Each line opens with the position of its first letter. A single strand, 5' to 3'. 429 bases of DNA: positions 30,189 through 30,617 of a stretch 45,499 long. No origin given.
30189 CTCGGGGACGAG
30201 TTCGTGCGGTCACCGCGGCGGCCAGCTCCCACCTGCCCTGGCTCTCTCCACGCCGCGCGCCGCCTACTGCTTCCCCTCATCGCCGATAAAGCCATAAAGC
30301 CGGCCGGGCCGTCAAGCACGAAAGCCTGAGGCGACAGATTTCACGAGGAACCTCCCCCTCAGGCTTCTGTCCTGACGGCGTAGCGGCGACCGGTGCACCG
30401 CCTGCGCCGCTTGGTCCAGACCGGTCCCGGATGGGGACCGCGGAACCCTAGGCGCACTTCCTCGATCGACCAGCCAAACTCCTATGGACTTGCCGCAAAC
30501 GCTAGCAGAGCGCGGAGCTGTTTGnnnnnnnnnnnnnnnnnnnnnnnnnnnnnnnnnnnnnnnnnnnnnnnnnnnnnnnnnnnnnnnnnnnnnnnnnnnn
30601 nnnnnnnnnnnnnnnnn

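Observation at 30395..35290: Two copies of a conserved bipartite motif, each upstream of an amino-acid biosynthesis operon (ilv-leu and gltB)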

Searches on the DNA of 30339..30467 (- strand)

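Call 53: build_rna_model(alignment_id=A2, structure=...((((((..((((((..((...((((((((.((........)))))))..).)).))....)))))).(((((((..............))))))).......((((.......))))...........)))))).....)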
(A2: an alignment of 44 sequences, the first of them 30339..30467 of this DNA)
Model R1 built from alignment A2 (44 sequences, 142 columns); structure: as given.
model positions 123; base pairs 34; branch points 2; effective number of sequences 1.77; information 0.59 bits per position. Calibrated on 0.2 Mb of random sequence (short: E-values are rough).
structure used (alignment columns):
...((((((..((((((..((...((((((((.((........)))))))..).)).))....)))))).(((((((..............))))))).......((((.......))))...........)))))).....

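Call 54: search_with_rna_model(model_id=R1, source=window, filters=off, max_evalue=10, show_alignments=3)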
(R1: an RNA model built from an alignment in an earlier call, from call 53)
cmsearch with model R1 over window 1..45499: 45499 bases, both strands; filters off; matches with E-value up to 10: 24.
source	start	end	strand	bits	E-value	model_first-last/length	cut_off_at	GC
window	30339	30467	-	118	5.8e-30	1-123/123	no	0.68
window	35138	35293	-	60.4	2e-14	9-113/123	no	0.67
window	18021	18053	-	9.5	1.1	1-123/123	no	0.67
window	40305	40409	-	8.3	2.2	1-123/123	no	0.68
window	20168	20197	+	8.1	2.6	1-123/123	no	0.63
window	9916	10025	-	7.9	2.9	1-123/123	no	0.67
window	19934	19975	-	7.7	3.3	1-123/123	no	0.74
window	39993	40040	-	7.7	3.3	1-123/123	no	0.79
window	38418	38499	-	7.6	3.6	1-123/123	no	0.73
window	42146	42173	+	7.2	4.4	24-51/123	no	0.79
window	18096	18124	+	7.2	4.5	1-123/123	no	0.66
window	36596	36688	+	7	5.1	1-123/123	no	0.68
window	27589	27662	-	6.6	6.4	1-123/123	no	0.66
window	27320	27396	-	6.6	6.6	1-123/123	no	0.73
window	31437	31463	+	6.5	7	21-52/123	no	0.67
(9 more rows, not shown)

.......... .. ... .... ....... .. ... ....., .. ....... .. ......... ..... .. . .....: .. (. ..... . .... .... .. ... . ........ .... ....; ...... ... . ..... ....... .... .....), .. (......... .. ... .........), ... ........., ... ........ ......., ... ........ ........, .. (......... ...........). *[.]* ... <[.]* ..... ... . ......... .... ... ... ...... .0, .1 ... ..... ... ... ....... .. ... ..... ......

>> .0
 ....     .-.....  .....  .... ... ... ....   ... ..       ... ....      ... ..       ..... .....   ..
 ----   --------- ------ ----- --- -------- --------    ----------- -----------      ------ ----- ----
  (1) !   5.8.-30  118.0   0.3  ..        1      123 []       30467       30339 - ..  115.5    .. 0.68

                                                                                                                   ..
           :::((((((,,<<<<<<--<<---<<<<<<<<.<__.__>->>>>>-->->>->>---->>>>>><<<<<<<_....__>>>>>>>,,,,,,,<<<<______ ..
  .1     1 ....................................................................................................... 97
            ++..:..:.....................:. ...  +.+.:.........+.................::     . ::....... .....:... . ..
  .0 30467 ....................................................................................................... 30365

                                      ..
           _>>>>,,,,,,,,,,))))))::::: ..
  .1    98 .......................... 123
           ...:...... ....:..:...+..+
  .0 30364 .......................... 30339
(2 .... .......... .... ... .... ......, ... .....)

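Call 55: search_with_rna_model(model_id=R1, sources=[window, L005, L011, L029, L030, L033, L034, L037, L039, L042, L052, L055, L063, L073, L079, L080, L098, L099, L104, L105, L112, L114, L116, L120, L126, L127, L128, L129, L130, L131, L132, L133, L135, L138, L139, L141, L142, L143, L144, L145, L146, L147, L148, L149, L150, L151, L152, L153, L154, L156, L157, L158], max_evalue=0.00001, make_alignment=true)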
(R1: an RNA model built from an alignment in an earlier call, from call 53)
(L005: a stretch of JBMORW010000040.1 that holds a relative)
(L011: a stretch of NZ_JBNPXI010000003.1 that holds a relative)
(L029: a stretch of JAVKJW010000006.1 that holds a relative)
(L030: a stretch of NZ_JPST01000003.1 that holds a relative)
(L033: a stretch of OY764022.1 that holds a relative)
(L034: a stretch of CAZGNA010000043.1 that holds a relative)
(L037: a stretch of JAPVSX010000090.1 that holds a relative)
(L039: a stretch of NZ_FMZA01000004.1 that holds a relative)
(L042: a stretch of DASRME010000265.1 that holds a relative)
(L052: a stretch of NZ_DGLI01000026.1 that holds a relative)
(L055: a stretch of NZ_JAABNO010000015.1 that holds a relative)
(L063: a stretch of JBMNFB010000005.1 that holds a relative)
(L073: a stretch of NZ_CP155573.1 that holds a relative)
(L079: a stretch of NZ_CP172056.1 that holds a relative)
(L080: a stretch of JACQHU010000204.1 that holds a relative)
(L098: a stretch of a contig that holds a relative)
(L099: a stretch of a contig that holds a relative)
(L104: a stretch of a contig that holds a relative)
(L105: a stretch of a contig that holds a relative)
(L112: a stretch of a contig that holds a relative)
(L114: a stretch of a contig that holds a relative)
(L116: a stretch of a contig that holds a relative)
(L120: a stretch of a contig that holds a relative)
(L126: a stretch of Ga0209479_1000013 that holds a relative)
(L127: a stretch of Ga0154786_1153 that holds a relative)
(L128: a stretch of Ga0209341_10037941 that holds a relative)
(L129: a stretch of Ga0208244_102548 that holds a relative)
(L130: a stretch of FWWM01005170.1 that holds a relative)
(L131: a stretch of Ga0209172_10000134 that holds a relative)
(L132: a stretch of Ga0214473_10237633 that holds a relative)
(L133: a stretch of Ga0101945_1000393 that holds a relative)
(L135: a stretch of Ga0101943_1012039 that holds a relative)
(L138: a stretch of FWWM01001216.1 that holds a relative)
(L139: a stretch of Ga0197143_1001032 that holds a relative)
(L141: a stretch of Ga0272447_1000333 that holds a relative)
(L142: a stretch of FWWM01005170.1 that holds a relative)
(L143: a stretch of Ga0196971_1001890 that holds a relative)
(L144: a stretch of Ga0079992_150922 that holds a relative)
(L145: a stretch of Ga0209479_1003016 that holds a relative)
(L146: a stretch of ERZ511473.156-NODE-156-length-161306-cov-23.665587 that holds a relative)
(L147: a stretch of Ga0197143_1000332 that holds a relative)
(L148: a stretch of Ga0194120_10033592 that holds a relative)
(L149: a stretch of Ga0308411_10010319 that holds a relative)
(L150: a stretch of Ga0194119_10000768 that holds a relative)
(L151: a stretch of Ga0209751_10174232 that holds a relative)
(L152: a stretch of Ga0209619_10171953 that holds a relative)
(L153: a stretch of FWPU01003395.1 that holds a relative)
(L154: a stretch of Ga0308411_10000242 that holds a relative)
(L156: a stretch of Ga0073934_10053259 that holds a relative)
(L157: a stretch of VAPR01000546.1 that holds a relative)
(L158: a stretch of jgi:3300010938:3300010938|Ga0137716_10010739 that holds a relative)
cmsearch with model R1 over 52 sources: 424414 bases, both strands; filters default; matches with E-value up to 0.00001: 56.
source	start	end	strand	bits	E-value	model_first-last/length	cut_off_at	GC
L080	262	385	+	125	7e-31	1-123/123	no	0.61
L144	11292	11417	-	123.6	1.7e-30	1-123/123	no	0.71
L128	1984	2108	-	123.5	1.8e-30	1-123/123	no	0.67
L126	947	1071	-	122.5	3.4e-30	1-123/123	no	0.7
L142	6805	6933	-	120.9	9e-30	1-123/123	no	0.69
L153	2460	2588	+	120.9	9e-30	1-123/123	no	0.69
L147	8585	8711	-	120.9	9.1e-30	1-123/123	no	0.7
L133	5395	5523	+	120.5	1.2e-29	1-123/123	no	0.69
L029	6109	6236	-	120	1.5e-29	1-123/123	no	0.61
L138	3164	3289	-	119.4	2.3e-29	1-123/123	no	0.72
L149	911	1036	+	119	3e-29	1-123/123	no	0.71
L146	551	678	+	118.8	3.3e-29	1-123/123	no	0.66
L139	10813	10940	-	118.7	3.5e-29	1-123/123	no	0.67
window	30339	30467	-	118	5.4e-29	1-123/123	no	0.68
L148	2790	2912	-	117.5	7.4e-29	1-123/123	no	0.65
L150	3433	3555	-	117.5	7.4e-29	1-123/123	no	0.65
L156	2167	2293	-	117.4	7.9e-29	1-123/123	no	0.71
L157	1894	2021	+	117.3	8.5e-29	1-123/123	no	0.7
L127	3441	3564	-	115.1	3.3e-28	1-123/123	no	0.66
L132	1816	1937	+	114.9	3.6e-28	1-123/123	no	0.66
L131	11063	11189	+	114.1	6e-28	1-123/123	no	0.72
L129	2018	2139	+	114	6.4e-28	1-123/123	no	0.65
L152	172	299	-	113.3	1e-27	1-123/123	no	0.7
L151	518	645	-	113.2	1.1e-27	1-123/123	no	0.7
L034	4479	4603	+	113.2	1.1e-27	1-123/123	no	0.71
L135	2128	2252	+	113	1.2e-27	1-123/123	no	0.7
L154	1375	1499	-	112.5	1.7e-27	1-123/123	no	0.69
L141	2032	2158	-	112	2.3e-27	1-123/123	no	0.72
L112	3402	3534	-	111.1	4e-27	1-123/123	no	0.62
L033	5425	5541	+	103.5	4.3e-25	1-123/123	no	0.58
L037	1220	1346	+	102.7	7.3e-25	1-123/123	no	0.72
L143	7221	7349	+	102.6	7.6e-25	1-123/123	no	0.63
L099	7226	7347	-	102.2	9.8e-25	1-123/123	no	0.58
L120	7402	7524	+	100.7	2.5e-24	1-123/123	no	0.59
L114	5646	5765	+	99.8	4.4e-24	1-123/123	no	0.57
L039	4827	4949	-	98.4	1e-23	1-123/123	no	0.52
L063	6500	6624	+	98.2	1.2e-23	1-123/123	no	0.62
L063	942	1066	+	97.6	1.8e-23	1-123/123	no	0.63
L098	2276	2392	-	94.8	9.6e-23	1-123/123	no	0.49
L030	1679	1804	-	94.6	1.1e-22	1-123/123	no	0.54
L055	5515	5626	+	93.2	2.7e-22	1-123/123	no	0.4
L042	4559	4681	-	92.6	3.8e-22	1-123/123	no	0.42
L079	3921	4041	-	91.5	7.8e-22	1-123/123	no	0.52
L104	2251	2381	+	90.8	1.2e-21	1-123/123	no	0.55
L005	7463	7573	+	90.5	1.4e-21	1-123/123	no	0.44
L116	264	383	+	88.4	5.4e-21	1-123/123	no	0.51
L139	364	560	-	87.4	9.7e-21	1-123/123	no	0.67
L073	1492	1608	-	87.1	1.2e-20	1-123/123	no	0.59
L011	6246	6357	+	85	4.2e-20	1-123/123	no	0.48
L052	1244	1353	-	83.1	1.4e-19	1-123/123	no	0.44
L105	2146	2317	+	71.2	2.3e-16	1-123/123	no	0.63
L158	2092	2266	+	65.4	8.5e-15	1-123/123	no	0.7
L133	575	749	+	65.1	1e-14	1-123/123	no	0.71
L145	3277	3451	-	65.1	1e-14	1-123/123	no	0.71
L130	1798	1970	-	60.7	1.5e-13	1-123/123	no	0.73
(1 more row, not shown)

Alignment A3: 56 matches aligned to the model, 248 columns, each read 5' to 3' on its own strand. Consensus structure (alignment columns), stored with it:
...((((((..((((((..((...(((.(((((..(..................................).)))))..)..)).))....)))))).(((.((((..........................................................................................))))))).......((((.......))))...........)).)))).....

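Call 68: search_with_rna_model(model_id=R1, source=L159, filters=off, max_evalue=1, show_alignments=1)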
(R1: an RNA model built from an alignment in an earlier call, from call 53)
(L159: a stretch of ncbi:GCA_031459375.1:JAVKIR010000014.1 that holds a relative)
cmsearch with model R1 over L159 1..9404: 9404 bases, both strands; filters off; matches with E-value up to 1: 1.
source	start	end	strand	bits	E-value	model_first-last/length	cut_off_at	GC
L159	2320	2415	-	8.2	0.49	1-123/123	no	0.64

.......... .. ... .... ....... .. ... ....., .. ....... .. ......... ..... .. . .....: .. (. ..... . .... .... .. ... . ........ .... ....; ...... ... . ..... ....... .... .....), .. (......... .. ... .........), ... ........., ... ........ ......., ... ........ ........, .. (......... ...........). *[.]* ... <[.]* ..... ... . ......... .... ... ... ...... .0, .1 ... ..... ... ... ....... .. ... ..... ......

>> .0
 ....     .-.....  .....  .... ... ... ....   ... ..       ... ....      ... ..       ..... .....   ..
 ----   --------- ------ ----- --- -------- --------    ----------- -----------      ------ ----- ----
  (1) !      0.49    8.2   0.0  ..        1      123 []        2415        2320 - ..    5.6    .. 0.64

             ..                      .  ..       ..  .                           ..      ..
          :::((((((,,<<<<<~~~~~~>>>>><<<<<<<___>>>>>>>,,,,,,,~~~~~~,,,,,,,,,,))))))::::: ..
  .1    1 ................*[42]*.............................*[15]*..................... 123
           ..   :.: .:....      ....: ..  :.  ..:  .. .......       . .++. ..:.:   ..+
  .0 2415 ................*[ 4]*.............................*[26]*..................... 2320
